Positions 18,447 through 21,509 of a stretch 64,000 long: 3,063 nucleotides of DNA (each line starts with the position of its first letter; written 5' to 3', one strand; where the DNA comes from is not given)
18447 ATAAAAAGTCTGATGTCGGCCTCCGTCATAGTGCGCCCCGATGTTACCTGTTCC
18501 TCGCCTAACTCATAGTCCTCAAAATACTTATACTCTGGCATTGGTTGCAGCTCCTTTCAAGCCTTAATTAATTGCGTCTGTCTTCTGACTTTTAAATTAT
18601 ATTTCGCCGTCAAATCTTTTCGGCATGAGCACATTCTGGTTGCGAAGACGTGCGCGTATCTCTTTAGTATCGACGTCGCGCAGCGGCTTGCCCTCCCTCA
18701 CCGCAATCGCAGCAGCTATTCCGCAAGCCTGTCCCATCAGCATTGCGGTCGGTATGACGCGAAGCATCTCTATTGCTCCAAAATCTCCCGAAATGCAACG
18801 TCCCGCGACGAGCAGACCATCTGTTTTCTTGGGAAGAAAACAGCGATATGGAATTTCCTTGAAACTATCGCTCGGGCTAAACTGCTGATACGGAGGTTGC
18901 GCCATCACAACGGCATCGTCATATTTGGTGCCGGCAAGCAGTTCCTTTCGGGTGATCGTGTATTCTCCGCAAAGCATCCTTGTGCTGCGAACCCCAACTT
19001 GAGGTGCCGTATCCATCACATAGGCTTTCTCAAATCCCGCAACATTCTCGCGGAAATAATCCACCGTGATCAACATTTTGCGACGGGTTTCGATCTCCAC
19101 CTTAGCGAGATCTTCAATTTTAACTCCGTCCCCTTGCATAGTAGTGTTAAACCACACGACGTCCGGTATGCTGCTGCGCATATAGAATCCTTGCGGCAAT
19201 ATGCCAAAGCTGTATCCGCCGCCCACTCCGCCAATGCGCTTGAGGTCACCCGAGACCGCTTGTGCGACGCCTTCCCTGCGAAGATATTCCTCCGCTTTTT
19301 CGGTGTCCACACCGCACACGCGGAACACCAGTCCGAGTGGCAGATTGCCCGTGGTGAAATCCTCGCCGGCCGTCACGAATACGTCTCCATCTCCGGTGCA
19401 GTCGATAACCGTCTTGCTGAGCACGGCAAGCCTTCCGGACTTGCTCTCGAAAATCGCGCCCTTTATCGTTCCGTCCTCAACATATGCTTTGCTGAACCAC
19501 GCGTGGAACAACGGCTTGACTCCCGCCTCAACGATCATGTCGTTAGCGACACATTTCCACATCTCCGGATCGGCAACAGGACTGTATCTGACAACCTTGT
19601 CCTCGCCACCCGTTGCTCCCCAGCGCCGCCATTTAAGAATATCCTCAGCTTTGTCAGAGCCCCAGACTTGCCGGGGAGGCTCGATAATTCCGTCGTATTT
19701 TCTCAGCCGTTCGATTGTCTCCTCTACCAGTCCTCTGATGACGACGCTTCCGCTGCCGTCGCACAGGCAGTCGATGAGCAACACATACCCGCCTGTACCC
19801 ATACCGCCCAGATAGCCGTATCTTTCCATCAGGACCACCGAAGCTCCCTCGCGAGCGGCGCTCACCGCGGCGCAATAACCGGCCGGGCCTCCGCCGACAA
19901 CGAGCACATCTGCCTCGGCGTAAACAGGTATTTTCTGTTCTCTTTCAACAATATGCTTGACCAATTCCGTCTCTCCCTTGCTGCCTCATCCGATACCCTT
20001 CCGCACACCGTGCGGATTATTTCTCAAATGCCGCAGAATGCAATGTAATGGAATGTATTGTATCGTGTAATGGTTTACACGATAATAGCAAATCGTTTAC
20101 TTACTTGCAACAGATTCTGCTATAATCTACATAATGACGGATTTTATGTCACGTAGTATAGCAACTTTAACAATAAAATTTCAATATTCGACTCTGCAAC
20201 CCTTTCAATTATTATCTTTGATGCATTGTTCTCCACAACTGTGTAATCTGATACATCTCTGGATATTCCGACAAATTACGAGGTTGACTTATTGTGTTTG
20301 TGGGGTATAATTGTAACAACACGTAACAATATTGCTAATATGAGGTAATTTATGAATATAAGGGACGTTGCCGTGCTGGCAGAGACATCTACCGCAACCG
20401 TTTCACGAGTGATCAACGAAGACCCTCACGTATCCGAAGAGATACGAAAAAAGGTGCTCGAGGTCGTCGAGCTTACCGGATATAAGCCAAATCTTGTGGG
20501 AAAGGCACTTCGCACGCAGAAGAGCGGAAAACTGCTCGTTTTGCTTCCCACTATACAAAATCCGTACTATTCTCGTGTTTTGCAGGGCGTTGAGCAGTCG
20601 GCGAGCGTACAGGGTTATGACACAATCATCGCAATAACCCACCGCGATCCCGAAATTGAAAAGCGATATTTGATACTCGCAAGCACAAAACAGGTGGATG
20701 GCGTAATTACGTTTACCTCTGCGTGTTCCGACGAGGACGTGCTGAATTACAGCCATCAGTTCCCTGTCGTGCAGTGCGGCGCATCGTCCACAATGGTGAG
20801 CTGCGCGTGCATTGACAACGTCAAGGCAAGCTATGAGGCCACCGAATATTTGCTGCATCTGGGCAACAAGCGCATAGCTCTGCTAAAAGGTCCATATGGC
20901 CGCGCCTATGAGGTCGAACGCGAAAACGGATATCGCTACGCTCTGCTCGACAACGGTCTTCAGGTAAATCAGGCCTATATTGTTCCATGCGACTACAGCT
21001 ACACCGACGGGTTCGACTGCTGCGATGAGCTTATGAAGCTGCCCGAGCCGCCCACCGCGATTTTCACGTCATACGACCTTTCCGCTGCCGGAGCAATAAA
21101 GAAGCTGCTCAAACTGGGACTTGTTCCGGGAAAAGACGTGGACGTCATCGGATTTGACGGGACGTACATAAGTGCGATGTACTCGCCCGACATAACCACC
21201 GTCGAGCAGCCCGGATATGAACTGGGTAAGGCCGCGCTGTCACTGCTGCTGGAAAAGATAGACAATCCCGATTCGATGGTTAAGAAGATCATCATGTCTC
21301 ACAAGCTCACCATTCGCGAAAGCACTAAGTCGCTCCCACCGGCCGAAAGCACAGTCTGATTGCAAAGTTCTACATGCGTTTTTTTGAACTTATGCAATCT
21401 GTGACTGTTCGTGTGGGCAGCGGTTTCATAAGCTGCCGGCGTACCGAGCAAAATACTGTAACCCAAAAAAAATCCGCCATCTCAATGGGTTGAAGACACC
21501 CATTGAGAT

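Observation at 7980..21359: LacI-controlled 12-kb operon fusing a Liv-type ABC importer with KDG-pathway and acyl-CoA enzymes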

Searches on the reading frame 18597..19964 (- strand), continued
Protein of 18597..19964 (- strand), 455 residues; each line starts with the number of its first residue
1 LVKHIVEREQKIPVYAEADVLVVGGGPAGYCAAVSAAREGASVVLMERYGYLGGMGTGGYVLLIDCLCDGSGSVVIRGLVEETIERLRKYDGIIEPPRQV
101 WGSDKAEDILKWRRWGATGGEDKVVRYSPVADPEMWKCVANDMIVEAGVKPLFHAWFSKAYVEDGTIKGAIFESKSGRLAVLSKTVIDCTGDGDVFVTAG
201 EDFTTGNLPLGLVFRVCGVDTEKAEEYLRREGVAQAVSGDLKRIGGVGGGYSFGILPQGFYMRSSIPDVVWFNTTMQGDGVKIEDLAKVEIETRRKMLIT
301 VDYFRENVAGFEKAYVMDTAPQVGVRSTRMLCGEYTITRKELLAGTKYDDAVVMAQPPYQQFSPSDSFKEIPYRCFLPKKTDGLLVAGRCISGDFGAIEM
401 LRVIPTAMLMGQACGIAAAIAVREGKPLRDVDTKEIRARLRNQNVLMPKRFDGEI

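Call 42: fold_search(model_id=the predicted structure, library=pdb)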
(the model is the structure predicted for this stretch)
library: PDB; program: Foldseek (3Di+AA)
matches with E <= 10: 1984; with E <= 0.001: 1467
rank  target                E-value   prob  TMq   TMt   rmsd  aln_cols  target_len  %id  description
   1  3oz2                  4.7e-14  1.00  0.45  0.50  12.3       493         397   14  Crystal structure of a geranylgeranyl bacteriochlorophyll reductase-like (Ta0516) from Thermoplasma acidophilum at 1.60  (released 2010-10-27)
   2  8zop                  2.2e-13  1.00  0.44  0.48   9.1       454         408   16  Structure of FasV in complex with FAD (released 2025-04-02)
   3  5bva                  1.8e-12  1.00  0.44  0.50   8.0       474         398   12  Structure of flavin-dependent brominase Bmp2 (released 2016-03-09)
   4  5bul                  2.2e-12  1.00  0.45  0.51   7.8       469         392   13  Structure of flavin-dependent brominase Bmp2 triple mutant Y302S F306V A345W (released 2016-03-09)
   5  8urc_A                2.3e-12  1.00  0.39  0.44  10.5       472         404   12  Bacillus niacini flavin monooxygenase (released 2024-09-18)
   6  1vrq_B                2.3e-12  1.00  0.38  0.42  12.0       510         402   12  Crystal Structure of Heterotetrameric Sarcosine Oxidase from Corynebacterium sp. U-96 in complex with Folinic Acid (released 2005-07-05)
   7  1y56_B                2.5e-12  1.00  0.37  0.43  12.1       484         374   12  Crystal structure of L-proline dehydrogenase from P.horikoshii (released 2005-07-26)
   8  9qm2                  3.1e-12  1.00  0.44  0.39   8.3       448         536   13  Crystal Structure of the flavoprotein monooxygenase RslO9 from Streptomyces bottropensis (released 2026-02-11)
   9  8urd_C                3.3e-12  1.00  0.41  0.46   9.2       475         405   12  Bacillus niacini flavin monooxygenase with bound (2,6)DHP (released 2024-09-18)
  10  9qm4                  4.4e-12  1.00  0.43  0.37   8.6       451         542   13  Crystal Structure of the flavoprotein monooxygenase RslO9 from Streptomyces bottropensis (alternative N-terminus) (released 2026-02-11)
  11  1kss                  4.4e-12  1.00  0.37  0.30  16.6       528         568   15  Crystal Structure of His505Ala Mutant Flavocytochrome c3 from Shewanella frigidimarina (released 2002-08-14)
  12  3vqr_A                4.7e-12  1.00  0.41  0.44  10.0       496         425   15  Structure of a dye-linked L-proline dehydrogenase mutant from the aerobic hyperthermophilic archaeon, Aeropyrum pernix (released 2012-04-25)
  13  2b7r                  4.9e-12  1.00  0.38  0.31  16.5       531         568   15  Structure of E378D mutant flavocytochrome c3 (released 2006-05-23)
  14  3e1t                  5.9e-12  1.00  0.46  0.47  11.7       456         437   11  Structure and action of the myxobacterial chondrochloren halogenase CndH, a new variant of FAD-dependent halogenases (released 2009-02-24)
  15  4ysh_B                5.9e-12  1.00  0.41  0.49  10.3       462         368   11  Crystal structure of glycine oxidase from Geobacillus kaustophilus (released 2016-03-23)
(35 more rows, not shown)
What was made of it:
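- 18597..19964 (-): PF12831 FAD-dependent oxidoreductase (TTG start, GGGAGA Shine-Dalgarno). Its role is unresolved. Foldseek TM is at most 0.46 (call 42).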

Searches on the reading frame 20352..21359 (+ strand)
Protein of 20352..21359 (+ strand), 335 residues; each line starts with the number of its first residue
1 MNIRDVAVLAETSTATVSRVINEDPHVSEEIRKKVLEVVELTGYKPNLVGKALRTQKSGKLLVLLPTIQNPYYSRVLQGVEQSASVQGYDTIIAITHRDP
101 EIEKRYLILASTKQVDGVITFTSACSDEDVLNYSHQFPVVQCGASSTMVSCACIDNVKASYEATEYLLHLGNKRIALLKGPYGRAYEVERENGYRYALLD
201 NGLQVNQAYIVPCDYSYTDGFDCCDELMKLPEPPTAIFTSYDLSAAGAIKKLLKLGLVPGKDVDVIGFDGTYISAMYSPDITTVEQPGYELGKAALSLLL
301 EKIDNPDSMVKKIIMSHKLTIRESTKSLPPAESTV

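Call 3: search_protein_families(library=pfam, proteins=[window:20352-21359:+])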
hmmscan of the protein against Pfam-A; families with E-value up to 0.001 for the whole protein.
window:20352-21359:+ (335 aa): 5 families
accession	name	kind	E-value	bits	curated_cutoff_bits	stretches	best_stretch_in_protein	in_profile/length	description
PF00532.27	Peripla_BP_1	-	5.8e-35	121.6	22.2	1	59-319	2-277/281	Periplasmic binding proteins and sugar binding domain of LacI family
PF13377.12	Peripla_BP_3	-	4.7e-27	95.5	26.5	1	165-325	2-167/167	Periplasmic binding protein-like domain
PF00356.27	LacI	-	1.4e-15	57.2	27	1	3-47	2-46/46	Bacterial regulatory proteins, lacI family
PF13407.12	Peripla_BP_4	-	1e-12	48.6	35.1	1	63-304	3-255/258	Periplasmic binding protein domain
PF04023.20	FeoA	-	0.001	19.6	23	0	245-267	21-43/74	FeoA domain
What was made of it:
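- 20352..21359 (+): LacI-family repressor, divergent from the operon. PF00356 HTH plus Peripla_BP_1/3 domains (call 3).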

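Call 4: search_protein_families(library=ncbifam, proteins=[window:20352-21359:+])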
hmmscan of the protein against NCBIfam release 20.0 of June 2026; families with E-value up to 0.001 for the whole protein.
window:20352-21359:+ (335 aa): 20 families
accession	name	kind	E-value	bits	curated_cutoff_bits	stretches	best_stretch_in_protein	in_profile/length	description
NF008269.0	PRK11041.1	equivalog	1.6e-69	234.5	436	1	3-328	12-340/342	DNA-binding transcriptional regulator CytR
TIGR01481.1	ccpA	equivalog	2e-59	201.7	442.35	1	2-326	4-330/330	catabolite control protein A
NF007743.0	PRK10423.1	equivalog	1.7e-58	198.3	531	1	3-324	4-329/330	ribose operon transcriptional repressor RbsR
NF007979.0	PRK10703.1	equivalog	3.5e-57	194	501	1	2-329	3-335/341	HTH-type transcriptional repressor PurR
NF047341.1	lactose_RbsR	equivalog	4.9e-53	180.6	382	1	2-327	4-330/331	ribose utilization transcriptional repressor RbsR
NF007075.0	PRK09526.1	subfamily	1.1e-40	139.7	340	1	3-327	8-333/358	LacI family DNA-binding transcriptional regulator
NF052440.1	TransRegGNTRPSEAE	equivalog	1.7e-40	139.1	400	1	3-325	8-333/333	HTH-type transcriptional regulator GntR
NF007706.0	PRK10401.1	equivalog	6.1e-37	127.7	555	1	2-308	3-313/346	HTH-type transcriptional regulator GalS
NF051853.1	TransRegUriRCory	equivalog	3.1e-35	121.8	550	1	3-326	3-325/327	transcriptional regulator UriR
NF007449.0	PRK10014.1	subfamily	2.1e-34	119.1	310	1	2-321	8-340/342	Mal regulon transcriptional regulator MalI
NF047913.1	TransRegIdnR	equivalog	2.8e-33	115.6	500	1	2-319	7-325/331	DNA-binding transcriptional regulator IdnR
TIGR02417.1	fruct_sucro_rep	subfamily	1e-32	113.7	389.55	1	3-307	2-311/327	D-fructose-responsive transcription factor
NF008002.0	PRK10727.1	equivalog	3.3e-32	111.9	557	1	2-327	3-331/341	HTH-type transcriptional regulator GalR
NF008452.0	PRK11303.1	equivalog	7.3e-30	104.3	385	1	1-312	1-317/332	catabolite repressor/activator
TIGR02405.1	trehalos_R_Ecol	equivalog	1.6e-27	96.7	357.35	1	2-317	3-309/311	trehalose operon repressor TreR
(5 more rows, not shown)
